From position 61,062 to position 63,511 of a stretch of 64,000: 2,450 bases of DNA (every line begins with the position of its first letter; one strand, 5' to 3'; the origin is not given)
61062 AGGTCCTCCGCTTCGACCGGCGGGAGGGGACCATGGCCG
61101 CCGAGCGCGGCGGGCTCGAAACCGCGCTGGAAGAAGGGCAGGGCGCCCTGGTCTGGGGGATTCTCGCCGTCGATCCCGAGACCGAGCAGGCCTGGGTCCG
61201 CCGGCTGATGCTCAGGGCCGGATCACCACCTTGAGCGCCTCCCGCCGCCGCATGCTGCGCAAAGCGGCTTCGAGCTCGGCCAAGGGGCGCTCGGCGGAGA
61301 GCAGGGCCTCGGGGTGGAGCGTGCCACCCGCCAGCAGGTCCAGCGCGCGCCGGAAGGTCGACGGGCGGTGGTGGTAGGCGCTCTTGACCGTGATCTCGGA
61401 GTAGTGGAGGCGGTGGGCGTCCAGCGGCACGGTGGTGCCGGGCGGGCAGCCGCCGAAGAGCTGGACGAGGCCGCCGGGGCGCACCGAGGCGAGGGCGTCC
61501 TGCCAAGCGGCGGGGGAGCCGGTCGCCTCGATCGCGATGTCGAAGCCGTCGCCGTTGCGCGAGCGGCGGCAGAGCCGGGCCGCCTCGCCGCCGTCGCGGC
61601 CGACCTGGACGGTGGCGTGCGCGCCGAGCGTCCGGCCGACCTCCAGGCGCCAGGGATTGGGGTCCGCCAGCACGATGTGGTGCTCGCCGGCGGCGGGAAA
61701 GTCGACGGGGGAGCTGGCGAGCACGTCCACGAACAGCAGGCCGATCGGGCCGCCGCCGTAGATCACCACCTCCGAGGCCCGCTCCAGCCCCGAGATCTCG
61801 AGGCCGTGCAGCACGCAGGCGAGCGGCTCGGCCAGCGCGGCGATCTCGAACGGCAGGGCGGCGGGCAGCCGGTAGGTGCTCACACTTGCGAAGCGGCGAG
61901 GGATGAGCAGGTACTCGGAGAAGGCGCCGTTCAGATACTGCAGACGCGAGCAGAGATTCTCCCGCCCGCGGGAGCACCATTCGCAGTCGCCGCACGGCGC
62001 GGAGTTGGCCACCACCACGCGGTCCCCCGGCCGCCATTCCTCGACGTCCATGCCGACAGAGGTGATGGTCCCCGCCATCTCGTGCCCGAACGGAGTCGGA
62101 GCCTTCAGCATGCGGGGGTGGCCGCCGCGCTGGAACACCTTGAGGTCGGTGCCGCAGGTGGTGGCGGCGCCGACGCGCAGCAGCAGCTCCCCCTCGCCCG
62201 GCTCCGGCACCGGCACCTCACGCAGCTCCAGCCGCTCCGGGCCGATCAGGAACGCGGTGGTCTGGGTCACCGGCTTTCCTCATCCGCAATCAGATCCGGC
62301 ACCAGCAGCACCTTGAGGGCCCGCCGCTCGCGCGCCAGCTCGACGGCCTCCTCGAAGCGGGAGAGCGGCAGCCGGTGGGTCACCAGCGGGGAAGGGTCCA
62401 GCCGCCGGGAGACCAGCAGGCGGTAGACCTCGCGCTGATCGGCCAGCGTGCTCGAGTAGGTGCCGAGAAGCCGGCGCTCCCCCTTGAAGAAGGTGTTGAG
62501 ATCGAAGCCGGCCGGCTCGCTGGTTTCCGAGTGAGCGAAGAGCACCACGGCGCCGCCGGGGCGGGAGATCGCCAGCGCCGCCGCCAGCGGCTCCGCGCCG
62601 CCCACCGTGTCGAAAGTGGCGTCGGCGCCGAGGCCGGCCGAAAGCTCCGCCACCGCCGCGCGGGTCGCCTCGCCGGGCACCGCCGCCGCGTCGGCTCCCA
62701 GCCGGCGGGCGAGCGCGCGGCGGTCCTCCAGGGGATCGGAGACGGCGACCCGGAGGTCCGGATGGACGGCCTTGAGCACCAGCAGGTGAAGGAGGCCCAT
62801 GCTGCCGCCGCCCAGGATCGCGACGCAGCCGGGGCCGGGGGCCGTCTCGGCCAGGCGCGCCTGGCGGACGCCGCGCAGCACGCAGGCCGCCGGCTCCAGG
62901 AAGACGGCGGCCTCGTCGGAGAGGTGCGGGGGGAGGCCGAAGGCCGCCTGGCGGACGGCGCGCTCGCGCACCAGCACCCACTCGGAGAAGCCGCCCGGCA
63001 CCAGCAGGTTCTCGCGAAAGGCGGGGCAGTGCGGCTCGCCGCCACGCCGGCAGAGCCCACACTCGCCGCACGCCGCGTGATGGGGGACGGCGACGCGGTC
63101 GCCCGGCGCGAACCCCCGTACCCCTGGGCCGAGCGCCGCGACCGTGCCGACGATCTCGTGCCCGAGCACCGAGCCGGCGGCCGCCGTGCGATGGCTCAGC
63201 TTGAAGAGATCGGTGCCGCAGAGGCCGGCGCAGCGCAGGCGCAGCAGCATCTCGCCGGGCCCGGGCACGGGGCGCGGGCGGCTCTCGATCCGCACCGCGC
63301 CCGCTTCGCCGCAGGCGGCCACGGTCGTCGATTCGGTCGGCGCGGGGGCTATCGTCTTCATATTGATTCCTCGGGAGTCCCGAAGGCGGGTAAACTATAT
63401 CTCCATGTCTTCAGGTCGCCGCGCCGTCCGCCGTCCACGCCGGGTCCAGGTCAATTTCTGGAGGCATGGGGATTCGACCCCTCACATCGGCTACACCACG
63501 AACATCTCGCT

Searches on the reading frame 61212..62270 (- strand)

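Call 26: search_protein_families(library=pfam, proteins=[window:61212-62270:-], max_evalue=0.0001)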
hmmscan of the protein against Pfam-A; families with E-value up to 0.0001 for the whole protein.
window:61212-62270:- (352 aa): 4 families
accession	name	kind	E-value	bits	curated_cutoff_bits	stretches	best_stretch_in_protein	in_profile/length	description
PF08240.17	ADH_N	-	1.8e-25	89.6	23.5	1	25-127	1-98/104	Alcohol dehydrogenase GroES-like domain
PF00107.32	ADH_zinc_N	-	1.4e-17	64.3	31.8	1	194-314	13-128/129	Zinc-binding dehydrogenase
PF16912.11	Glu_dehyd_C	-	3.4e-07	30.4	34.9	1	146-338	6-199/211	Glucose dehydrogenase C-terminus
PF13602.12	ADH_zinc_N_2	-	6.6e-06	27.5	27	1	215-345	1-128/134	Zinc-binding dehydrogenase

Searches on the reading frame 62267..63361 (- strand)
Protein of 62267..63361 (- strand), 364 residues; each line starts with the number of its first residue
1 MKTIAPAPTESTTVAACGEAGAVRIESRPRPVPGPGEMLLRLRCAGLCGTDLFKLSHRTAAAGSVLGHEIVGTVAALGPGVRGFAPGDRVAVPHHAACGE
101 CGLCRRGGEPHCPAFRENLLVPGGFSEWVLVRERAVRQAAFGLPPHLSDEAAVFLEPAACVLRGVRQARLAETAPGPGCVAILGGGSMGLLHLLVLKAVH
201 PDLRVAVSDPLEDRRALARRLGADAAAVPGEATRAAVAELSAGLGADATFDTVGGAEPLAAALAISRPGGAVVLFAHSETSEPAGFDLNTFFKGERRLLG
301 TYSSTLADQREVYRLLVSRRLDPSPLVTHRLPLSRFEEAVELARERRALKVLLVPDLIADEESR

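Call 26: search_protein_families(library=pfam, proteins=[window:62267-63361:-], max_evalue=0.0001)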
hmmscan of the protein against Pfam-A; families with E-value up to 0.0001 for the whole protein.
window:62267-63361:- (364 aa): 4 families
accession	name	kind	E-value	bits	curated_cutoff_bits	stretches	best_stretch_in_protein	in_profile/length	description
PF08240.17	ADH_N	-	1.6e-22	80.2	23.5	1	34-136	1-99/104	Alcohol dehydrogenase GroES-like domain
PF00107.32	ADH_zinc_N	-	5.6e-16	59.1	31.8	1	189-316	3-127/129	Zinc-binding dehydrogenase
PF16912.11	Glu_dehyd_C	-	5.4e-07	29.7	34.9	1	151-343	3-201/211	Glucose dehydrogenase C-terminus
PF13602.12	ADH_zinc_N_2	-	7e-05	24.2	27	0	221-348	1-128/134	Zinc-binding dehydrogenase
